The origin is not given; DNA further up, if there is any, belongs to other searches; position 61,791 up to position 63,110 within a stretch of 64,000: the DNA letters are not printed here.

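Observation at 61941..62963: Arbitrium-type (AimR-family) receptor gene embedded between the core sporulation genes spoIIQ and spoIIID, with no phage context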

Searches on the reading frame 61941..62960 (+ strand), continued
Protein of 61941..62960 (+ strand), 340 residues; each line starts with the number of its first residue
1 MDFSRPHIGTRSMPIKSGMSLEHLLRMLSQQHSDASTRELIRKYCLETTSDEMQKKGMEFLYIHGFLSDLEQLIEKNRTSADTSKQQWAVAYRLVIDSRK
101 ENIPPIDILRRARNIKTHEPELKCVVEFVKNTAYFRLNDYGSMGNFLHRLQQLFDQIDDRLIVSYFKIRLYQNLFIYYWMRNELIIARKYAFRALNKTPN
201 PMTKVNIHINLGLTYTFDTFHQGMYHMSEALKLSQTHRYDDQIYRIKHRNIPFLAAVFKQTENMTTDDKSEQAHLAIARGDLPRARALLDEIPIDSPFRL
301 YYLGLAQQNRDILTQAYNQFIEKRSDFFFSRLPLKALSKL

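Call 32: search_protein_families(library=pfam, proteins=[L087:1354-2574:+, L088:1348-2532:+, L089:1327-2466:+, P0002, P0034, P0077, P0103], max_evalue=0.1)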
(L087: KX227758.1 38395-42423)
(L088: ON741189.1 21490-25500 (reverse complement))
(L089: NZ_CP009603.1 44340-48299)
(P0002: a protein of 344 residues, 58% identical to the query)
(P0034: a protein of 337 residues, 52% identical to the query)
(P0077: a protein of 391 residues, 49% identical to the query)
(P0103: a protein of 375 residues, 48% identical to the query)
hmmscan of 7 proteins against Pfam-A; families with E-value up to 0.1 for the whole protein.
L087:1354-2574:+ (407 aa): 4 families
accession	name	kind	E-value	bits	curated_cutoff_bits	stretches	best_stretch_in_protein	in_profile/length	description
PF22871.2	AimR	-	1.1e-45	156.6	26.7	1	80-392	4-307/309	AimR transcriptional regulator-like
PF19970.4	VMAP-M9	-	0.037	14.6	27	0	222-281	59-111/135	vWA-MoxR associated protein middle region (VMAP-M) 9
PF11486.13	DUF3212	-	0.068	13.9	27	0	53-134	4-87/121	Protein of unknown function (DUF3212)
PF13424.12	TPR_12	-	0.085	13.5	30.1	0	217-283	7-75/77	Tetratricopeptide repeat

L088:1348-2532:+ (395 aa): 3 families
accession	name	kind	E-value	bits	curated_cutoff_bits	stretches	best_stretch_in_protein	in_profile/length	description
PF22871.2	AimR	-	2.5e-43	148.8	26.7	1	69-390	8-305/309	AimR transcriptional regulator-like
PF01381.28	HTH_3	-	0.021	15.3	23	1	15-45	8-38/55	Helix-turn-helix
PF19021.5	Cmr7A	-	0.091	13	27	0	222-294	84-153/197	CRISPR system CMR subunit Cmr7 1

L089:1327-2466:+ (380 aa): 6 families
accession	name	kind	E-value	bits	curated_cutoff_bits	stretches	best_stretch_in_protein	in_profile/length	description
PF22871.2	AimR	-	1.4e-60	205.5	26.7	1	67-377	5-307/309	AimR transcriptional regulator-like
PF14559.12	TPR_19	-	0.0063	17.3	25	0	310-335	32-57/68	Tetratricopeptide repeat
PF13174.12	TPR_6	-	0.012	16.7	26.3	0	310-332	7-29/33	Tetratricopeptide repeat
PF13424.12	TPR_12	-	0.039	14.6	30.1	0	238-270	44-77/77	Tetratricopeptide repeat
PF01535.26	PPR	-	0.063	14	25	0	203-225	5-27/31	PPR repeat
PF21788.2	TNP-like_GBD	-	0.077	13.8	24.8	0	101-145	13-57/119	TNP-like, GTP-binding insertion domain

P0002 (344 aa): 1 family
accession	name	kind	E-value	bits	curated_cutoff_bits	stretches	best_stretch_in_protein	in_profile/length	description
PF22871.2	AimR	-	2.2e-84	283.7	26.7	1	42-341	3-308/309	AimR transcriptional regulator-like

P0034 (337 aa): 1 family
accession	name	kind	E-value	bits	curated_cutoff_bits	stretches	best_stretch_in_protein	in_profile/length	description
PF22871.2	AimR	-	1.6e-80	271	26.7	1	35-335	2-308/309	AimR transcriptional regulator-like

P0077 (391 aa): 1 family
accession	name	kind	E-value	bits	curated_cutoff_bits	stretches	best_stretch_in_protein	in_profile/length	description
PF22871.2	AimR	-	2.6e-76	257.2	26.7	1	76-376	3-309/309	AimR transcriptional regulator-like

P0103 (375 aa): 1 family
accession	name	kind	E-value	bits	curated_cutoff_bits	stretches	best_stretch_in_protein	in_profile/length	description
PF22871.2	AimR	-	4.4e-69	233.4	26.7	1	77-375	3-300/309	AimR transcriptional regulator-like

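Call 47: search_protein_families(library=pfam, proteins=[L055:4638-5777:+, L055:5784-7004:+, L055:7031-8017:+, L055:8392-8901:-, L055:8891-9472:-, L055:11406-12170:-, L055:12481-14175:+, L055:15045-17417:+, L055:1660-3210:+], max_evalue=0.00001)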
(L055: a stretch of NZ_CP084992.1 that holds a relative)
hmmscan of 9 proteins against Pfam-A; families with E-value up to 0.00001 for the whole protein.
L055:4638-5777:+ (380 aa): 0 families

L055:5784-7004:+ (407 aa): 2 families
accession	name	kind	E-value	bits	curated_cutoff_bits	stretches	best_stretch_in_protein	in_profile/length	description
PF01979.26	Amidohydro_1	-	1.2e-15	58.1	25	1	58-400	1-343/345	Amidohydrolase family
PF07969.17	Amidohydro_3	-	6.9e-13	49.3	29.7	1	191-402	246-471/472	Amidohydrolase family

L055:7031-8017:+ (329 aa): 6 families
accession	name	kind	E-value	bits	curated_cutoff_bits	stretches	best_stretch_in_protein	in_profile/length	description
PF07676.18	PD40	-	7.4e-16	58.1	20.9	0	35-59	3-26/38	WD40-like Beta Propeller Repeat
PF00930.27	DPPIV_N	-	2.6e-13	49.9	22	0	20-104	22-121/354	Dipeptidyl peptidase IV (DPP IV) N-terminal region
PF25174.1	Beta-prop_THOC3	-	2.9e-09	36.7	305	1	23-229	71-271/272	THOC3 beta-propeller domain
PF25460.1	Beta-prop_Aladin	-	1.3e-08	34.8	171.1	0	264-319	114-166/340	Aladin seven-bladed propeller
PF24817.1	WD40_WDHD1_1st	-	3.1e-06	27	109.9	0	41-138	178-282/291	WDHD1 first WD40 domain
PF08662.17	eIF2A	-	3.3e-06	27.6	20.5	0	144-273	36-156/194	Eukaryotic translation initiation factor eIF2A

L055:8392-8901:- (170 aa): 2 families
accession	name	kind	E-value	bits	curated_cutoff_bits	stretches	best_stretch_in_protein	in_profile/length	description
PF01035.26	DNA_binding_1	-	5.7e-32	109.8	27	1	90-169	1-80/81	6-O-methylguanine DNA methyltransferase, DNA binding domain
PF02870.21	Methyltransf_1N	-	2.8e-06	28.2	21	1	10-86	1-71/71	6-O-methylguanine DNA methyltransferase, ribonuclease-like domain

L055:8891-9472:- (194 aa): 3 families
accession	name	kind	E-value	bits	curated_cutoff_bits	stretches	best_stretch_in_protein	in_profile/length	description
PF02805.21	Ada_Zn_binding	-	3.6e-27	94.6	23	1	12-73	2-63/65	Metal binding domain of Ada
PF00165.29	HTH_AraC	-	2.4e-20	72.6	26.6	2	92-132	1-41/42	Bacterial regulatory helix-turn-helix proteins, AraC family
PF12833.13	HTH_18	-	1.4e-19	70.6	33.6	1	109-183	5-79/80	Helix-turn-helix domain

L055:11406-12170:- (255 aa): 1 family
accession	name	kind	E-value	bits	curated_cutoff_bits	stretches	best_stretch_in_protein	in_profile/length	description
PF09678.15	Caa3_CtaG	-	2.1e-34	119.4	27.7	1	42-246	25-222/237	Cytochrome c oxidase caa3 assembly factor (Caa3_CtaG)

L055:12481-14175:+ (565 aa): 4 families
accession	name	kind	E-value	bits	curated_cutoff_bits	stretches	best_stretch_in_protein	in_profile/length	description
PF01447.24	Peptidase_M4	-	2.8e-47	161.3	22.4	1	240-393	2-144/145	Thermolysin metallopeptidase, catalytic domain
PF02868.21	Peptidase_M4_C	-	1e-44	152.8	24.4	1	397-563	1-165/165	Thermolysin metallopeptidase, alpha-helical domain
PF07504.19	FTP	-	4.6e-18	65.2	21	1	93-140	2-49/51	Fungalysin/Thermolysin Propeptide Motif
PF03413.25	PepSY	-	6.9e-08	33.1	24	1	157-224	2-58/60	Peptidase propeptide and YPEB domain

L055:15045-17417:+ (791 aa): 1 family
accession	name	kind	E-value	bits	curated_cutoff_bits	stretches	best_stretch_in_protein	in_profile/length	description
PF01804.23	Penicil_amidase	-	2.5e-228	760.9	21.3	1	62-777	1-666/675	Penicillin amidase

L055:1660-3210:+ (517 aa): 2 families
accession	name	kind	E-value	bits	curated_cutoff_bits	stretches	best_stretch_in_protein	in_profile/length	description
PF01145.31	Band_7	-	8.1e-30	104.6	23.6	1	30-220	3-176/176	SPFH domain / Band 7 family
PF15975.10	Flot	-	9.8e-12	45.5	27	1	368-460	2-98/124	Flotillin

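Call 50: search_solved_structures(query=A1, max_evalue=0.001, show_alignments=4)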
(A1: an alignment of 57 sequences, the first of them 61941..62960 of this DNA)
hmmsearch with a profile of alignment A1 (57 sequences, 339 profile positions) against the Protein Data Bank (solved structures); distinct sequences matched with E-value up to 0.001: 10.
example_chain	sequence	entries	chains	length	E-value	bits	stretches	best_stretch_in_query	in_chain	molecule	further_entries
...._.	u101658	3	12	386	1.1e-20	77.2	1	17-338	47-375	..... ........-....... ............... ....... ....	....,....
5zw5_A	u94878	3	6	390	1.1e-20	77.1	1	17-338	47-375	AimR transcriptional regulator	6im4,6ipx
5zw6_A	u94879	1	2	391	1.1e-20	77.1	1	17-338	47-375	AimR transcriptional regulator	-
6jg5_A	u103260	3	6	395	1.1e-20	77.1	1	17-338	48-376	AimR transcriptional regulator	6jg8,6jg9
5xyb_A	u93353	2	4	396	1.2e-20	77.1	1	17-338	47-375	AimR transcriptional regulator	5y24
9f36_A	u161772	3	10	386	1.1e-18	70.5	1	17-337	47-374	Arbitrium receptor from ATCC13952 phage | AimR 13952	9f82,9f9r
5zvw_A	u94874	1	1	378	8.4e-18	67.7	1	14-338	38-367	AimR transcriptional regulator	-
5zvv_A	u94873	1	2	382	1.2e-17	67.2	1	14-338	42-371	AimR transcriptional regulator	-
7q0n_A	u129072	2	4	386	1e-13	54.2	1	17-338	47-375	Arbitrium receptor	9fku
6s7i_A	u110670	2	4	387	1e-13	54.2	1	17-338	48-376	Arbitrium receptor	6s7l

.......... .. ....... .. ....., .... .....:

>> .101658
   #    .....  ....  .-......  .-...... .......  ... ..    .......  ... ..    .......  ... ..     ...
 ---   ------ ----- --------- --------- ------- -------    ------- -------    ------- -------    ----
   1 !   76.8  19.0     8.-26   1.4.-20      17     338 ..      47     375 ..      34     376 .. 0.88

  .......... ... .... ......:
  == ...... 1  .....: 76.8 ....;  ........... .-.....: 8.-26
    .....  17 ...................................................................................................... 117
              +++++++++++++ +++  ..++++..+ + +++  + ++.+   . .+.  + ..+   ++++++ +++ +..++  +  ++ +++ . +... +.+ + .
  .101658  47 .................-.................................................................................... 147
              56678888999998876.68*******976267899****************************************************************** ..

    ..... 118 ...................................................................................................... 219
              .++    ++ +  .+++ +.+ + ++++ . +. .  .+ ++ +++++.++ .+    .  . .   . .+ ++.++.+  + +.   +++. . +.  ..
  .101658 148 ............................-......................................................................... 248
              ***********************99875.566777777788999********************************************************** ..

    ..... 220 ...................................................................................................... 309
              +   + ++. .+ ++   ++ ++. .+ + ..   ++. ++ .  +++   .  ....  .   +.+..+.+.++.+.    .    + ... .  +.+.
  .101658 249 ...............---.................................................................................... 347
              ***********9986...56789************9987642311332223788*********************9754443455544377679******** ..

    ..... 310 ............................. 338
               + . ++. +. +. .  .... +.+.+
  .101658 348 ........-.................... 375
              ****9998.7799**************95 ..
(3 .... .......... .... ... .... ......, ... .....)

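Call 62: search_protein_representatives(alignment_id=A1)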
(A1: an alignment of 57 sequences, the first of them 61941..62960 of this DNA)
Query: 57 sequences, 339 profile positions. Proteins with E-value up to 0.001 (for the whole library): 513; up to 1e-10: 363; up to 1e-30: 65. The best 150 are listed.
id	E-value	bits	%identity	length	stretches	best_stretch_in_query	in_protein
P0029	8.0e-163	557.7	-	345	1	3-338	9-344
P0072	7.6e-141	485.4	-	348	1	5-337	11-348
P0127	8.5e-126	435.9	-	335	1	10-336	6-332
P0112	1.2e-125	435.5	-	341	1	9-337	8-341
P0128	1.5e-118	412.1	-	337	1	3-338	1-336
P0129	4.4e-114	397.4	-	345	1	11-336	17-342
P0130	1.7e-112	392.3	-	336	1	9-336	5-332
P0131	8.4e-106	370.2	-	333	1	11-338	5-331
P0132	1.0e-104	366.6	-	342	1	11-336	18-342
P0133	5.2e-103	361.0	-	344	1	7-337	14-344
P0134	2.6e-101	355.4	-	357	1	9-337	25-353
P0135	1.1e-100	353.4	-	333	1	10-336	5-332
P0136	3.0e-100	351.9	-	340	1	10-337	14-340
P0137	7.3e-99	347.4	-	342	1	8-337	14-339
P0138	1.7e-98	346.2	-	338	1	19-337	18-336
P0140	1.5e-93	330.0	-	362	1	6-338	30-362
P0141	8.5e-93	327.4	-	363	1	11-338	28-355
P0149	6.2e-87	308.2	-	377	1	11-336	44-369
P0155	3.7e-83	295.8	-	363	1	10-338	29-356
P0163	1.2e-49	185.5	-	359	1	28-334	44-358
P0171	1.2e-40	156.0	-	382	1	9-333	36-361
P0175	4.0e-35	137.8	-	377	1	7-338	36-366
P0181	1.1e-32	129.8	-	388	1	7-336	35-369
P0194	7.5e-30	120.5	-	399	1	11-330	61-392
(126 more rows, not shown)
